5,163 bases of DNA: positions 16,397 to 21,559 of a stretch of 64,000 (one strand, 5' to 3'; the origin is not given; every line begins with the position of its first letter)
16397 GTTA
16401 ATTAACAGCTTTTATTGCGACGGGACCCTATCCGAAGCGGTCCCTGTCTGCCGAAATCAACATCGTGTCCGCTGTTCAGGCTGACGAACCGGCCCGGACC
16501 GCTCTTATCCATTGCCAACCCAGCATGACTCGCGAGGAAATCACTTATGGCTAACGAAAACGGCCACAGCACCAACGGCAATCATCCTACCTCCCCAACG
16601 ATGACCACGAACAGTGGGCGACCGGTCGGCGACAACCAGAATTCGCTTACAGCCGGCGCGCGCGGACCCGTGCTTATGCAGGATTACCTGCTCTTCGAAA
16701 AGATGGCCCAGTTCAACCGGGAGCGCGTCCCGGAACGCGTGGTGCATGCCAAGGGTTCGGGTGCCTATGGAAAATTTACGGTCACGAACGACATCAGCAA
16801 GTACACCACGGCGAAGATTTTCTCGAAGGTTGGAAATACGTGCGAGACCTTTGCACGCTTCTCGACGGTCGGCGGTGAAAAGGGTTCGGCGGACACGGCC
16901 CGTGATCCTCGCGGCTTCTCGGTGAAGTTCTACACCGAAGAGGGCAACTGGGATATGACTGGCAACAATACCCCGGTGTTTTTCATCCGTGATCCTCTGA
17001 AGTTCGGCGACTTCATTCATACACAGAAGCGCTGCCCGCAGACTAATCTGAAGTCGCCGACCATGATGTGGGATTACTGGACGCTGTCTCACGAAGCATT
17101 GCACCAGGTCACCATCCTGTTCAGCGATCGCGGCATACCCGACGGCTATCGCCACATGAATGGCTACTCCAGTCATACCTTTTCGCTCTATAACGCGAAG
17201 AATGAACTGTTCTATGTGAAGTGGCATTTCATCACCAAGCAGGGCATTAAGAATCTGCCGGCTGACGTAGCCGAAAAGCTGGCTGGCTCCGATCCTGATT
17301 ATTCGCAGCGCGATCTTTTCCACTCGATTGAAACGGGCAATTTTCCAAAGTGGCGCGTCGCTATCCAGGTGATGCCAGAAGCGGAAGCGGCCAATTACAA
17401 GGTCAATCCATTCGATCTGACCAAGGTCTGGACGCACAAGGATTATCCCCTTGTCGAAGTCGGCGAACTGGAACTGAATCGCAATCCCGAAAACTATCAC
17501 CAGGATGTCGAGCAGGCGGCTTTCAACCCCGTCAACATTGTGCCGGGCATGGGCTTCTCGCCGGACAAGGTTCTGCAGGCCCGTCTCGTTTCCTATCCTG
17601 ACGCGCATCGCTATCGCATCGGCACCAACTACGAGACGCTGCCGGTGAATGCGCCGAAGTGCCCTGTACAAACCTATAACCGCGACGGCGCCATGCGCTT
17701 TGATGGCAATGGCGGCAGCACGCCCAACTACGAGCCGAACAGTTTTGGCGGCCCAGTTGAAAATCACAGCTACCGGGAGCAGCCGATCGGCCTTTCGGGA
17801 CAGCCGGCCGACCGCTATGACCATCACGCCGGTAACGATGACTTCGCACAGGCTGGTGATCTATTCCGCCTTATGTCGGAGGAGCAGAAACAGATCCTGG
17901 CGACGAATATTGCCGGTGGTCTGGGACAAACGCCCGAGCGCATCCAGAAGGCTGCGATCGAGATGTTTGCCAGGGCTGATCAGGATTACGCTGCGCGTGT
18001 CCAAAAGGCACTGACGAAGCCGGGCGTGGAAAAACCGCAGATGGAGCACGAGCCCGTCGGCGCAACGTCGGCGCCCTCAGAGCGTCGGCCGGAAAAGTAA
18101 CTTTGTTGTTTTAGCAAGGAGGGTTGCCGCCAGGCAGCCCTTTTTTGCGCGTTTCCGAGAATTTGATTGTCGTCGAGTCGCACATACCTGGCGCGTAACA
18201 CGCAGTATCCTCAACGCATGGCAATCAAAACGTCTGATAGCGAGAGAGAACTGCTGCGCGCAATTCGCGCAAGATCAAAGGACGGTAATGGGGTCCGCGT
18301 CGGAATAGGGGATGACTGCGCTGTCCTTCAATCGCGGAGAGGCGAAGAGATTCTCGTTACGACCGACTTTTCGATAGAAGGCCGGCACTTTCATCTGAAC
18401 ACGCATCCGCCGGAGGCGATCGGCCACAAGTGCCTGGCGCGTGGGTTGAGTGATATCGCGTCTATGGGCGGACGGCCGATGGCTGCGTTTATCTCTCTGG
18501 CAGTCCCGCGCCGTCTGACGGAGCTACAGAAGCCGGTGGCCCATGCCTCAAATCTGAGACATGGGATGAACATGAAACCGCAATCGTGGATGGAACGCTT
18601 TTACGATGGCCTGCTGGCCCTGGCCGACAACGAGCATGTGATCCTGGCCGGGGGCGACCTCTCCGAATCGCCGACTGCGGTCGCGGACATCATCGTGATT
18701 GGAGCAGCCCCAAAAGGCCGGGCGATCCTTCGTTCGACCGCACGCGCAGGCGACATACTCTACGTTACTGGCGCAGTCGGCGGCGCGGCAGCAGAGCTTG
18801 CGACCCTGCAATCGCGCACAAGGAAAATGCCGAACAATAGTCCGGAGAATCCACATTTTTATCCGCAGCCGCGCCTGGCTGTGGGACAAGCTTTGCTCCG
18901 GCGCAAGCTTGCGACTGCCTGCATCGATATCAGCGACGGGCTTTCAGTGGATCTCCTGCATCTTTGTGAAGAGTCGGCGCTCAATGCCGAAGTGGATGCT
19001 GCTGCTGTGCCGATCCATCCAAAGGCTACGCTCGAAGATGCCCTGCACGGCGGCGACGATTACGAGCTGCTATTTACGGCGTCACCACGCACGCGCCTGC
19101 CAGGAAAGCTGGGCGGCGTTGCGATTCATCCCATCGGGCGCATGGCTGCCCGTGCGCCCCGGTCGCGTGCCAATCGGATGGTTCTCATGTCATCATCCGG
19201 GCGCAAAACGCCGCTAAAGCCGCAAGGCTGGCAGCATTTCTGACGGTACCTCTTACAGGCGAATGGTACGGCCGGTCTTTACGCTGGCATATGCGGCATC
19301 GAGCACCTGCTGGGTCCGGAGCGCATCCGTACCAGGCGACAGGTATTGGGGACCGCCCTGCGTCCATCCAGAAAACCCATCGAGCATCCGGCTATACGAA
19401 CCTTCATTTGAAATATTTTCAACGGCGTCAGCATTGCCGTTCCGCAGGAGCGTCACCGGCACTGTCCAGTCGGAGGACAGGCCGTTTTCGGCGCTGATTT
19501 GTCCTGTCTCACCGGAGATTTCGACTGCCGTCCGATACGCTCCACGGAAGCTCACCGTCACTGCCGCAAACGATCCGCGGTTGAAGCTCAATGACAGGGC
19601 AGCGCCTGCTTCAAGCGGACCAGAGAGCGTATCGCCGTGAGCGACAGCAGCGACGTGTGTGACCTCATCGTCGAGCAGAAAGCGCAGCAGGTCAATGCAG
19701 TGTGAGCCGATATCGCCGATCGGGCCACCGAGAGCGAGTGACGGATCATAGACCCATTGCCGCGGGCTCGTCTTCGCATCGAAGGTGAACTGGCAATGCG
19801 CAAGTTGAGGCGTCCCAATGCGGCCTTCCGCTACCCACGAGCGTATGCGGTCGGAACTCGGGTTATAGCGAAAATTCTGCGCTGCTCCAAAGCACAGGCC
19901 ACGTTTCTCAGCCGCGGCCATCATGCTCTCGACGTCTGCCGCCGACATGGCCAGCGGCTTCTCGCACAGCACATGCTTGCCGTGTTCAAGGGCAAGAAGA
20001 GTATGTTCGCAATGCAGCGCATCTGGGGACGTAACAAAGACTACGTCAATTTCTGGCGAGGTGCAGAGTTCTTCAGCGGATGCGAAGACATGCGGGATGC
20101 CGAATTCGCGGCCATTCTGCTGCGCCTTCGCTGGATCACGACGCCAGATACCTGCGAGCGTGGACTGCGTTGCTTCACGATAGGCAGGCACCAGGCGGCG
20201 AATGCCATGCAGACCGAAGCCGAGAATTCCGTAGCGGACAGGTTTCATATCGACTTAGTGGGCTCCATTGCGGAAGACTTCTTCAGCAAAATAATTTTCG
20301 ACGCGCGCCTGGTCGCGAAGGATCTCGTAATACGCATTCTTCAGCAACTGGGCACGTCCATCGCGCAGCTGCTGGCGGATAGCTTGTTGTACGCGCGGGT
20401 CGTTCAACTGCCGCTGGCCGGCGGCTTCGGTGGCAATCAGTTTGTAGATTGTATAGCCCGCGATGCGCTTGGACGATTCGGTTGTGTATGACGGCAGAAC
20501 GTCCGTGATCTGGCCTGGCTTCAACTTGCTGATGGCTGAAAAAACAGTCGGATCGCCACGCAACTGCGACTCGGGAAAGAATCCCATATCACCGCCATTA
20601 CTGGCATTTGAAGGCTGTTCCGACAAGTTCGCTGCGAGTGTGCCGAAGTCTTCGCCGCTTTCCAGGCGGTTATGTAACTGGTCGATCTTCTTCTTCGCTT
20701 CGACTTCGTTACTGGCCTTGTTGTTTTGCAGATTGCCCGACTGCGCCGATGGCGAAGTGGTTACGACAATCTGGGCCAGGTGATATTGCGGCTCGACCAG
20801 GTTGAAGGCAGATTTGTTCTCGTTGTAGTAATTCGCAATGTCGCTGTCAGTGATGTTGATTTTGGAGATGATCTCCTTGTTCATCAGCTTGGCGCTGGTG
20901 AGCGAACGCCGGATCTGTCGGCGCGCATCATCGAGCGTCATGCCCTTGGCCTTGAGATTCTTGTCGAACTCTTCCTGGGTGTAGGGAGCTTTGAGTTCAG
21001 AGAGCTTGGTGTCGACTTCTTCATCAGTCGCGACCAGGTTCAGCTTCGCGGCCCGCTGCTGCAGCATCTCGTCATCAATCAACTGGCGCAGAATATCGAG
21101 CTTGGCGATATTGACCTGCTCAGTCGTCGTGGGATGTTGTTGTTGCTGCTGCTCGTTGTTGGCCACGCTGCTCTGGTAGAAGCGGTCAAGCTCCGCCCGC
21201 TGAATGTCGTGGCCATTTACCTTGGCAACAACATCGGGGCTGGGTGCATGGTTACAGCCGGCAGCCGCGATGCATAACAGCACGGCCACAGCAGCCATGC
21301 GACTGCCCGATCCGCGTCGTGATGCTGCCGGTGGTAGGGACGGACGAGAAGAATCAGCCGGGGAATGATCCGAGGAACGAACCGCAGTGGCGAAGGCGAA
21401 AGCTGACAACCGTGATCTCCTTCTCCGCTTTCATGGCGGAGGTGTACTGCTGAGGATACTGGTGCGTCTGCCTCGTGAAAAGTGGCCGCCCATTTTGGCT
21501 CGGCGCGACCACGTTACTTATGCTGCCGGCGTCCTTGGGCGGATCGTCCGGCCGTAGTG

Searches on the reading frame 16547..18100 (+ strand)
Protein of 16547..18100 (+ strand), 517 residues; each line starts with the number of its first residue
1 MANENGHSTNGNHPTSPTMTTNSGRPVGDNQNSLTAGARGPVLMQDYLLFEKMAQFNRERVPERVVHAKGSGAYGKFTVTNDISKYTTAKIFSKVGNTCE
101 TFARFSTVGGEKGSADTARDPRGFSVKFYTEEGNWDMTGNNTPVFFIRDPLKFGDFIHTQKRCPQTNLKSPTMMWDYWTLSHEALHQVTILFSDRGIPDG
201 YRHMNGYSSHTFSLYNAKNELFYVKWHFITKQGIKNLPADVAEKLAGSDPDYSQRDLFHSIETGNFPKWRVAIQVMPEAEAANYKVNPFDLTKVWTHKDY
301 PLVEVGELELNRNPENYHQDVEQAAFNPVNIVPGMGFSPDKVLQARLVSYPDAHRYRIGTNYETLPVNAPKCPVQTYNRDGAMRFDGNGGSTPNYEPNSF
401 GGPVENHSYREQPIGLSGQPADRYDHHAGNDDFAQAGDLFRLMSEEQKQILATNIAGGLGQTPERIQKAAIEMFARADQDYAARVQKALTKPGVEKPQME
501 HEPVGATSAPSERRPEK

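Call 24: search_protein_families(library=pfam, proteins=[window:16547-18100:+], max_evalue=0.00001)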
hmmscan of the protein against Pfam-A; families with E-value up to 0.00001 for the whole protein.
window:16547-18100:+ (517 aa): 2 families
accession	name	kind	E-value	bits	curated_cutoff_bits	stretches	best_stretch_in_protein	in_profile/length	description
PF00199.24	Catalase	-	1.7e-192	640.1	25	1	20-401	1-382/383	Catalase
PF06628.17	Catalase-rel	-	2.1e-19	69.9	30.1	1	429-489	4-65/65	Catalase-related immune-responsive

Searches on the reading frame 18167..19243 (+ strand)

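Call 24: search_protein_families(library=pfam, proteins=[window:18167-19243:+], max_evalue=0.00001)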
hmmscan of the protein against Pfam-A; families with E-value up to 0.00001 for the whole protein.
window:18167-19243:+ (358 aa): 2 families
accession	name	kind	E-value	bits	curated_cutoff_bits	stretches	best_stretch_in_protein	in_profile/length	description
PF00586.29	AIRS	-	1.5e-19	70.9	24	1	48-179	1-110/112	AIR synthase related protein, N-terminal domain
PF02769.27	AIRS_C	-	3.1e-08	34.4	23.1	1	193-307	1-112/156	AIR synthase related protein, C-terminal domain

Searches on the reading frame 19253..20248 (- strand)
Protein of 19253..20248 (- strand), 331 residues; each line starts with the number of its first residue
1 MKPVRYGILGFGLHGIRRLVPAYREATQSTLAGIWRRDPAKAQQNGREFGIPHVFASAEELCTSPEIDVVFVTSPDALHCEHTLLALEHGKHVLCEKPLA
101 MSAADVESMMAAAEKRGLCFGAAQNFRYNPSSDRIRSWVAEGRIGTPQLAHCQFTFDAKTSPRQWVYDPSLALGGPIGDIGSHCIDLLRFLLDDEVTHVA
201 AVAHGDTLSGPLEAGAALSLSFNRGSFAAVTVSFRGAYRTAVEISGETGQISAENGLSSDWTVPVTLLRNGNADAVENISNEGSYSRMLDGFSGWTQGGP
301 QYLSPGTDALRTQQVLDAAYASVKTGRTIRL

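Call 24: search_protein_families(library=pfam, proteins=[window:19253-20248:-], max_evalue=0.00001)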
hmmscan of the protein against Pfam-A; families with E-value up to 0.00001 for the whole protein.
window:19253-20248:- (331 aa): 4 families
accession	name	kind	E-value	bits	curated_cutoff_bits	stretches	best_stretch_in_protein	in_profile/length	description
PF01408.29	GFO_IDH_MocA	-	3.7e-27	95.8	24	1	4-120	1-116/120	Oxidoreductase family, NAD-binding Rossmann fold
PF22725.1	GFO_IDH_MocA_C3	-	3.8e-23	82.3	27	1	134-251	3-123/124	GFO/IDH/MocA C-terminal domain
PF02894.22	GFO_IDH_MocA_C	-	6.3e-15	56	22.9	1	138-330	3-217/218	Oxidoreductase family, C-terminal alpha/beta domain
PF03447.22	NAD_binding_3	-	7.8e-06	27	24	0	25-117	18-110/116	Homoserine dehydrogenase, NAD binding domain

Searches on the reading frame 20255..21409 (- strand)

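Call 6: search_protein_families(library=pfam, proteins=[window:20255-21409:-], max_evalue=0.001)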
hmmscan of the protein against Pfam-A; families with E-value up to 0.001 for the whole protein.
window:20255-21409:- (384 aa): 6 families
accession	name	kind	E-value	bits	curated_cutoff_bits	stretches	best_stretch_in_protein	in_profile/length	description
PF13624.11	SurA_N_3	-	3.2e-17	63.3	27.2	1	51-176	29-162/162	SurA-like N-terminal domain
PF00639.27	Rotamase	-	1.5e-12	48.7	21.7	1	230-309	10-85/97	PPIC-type PPIASE domain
PF13616.12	Rotamase_3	-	4.5e-12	47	22.5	1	211-305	18-101/116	PPIC-type PPIASE domain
PF13623.11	SurA_N_2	-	6.1e-12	46.1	28.5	1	55-149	37-130/145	SurA-like N-terminal domain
PF09312.16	SurA_N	-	7.5e-10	39.4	30.8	1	60-173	4-115/118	SurA N-terminal domain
PF13145.12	Rotamase_2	-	5.1e-07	31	27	1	186-335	1-116/121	PPIC-type PPIASE domain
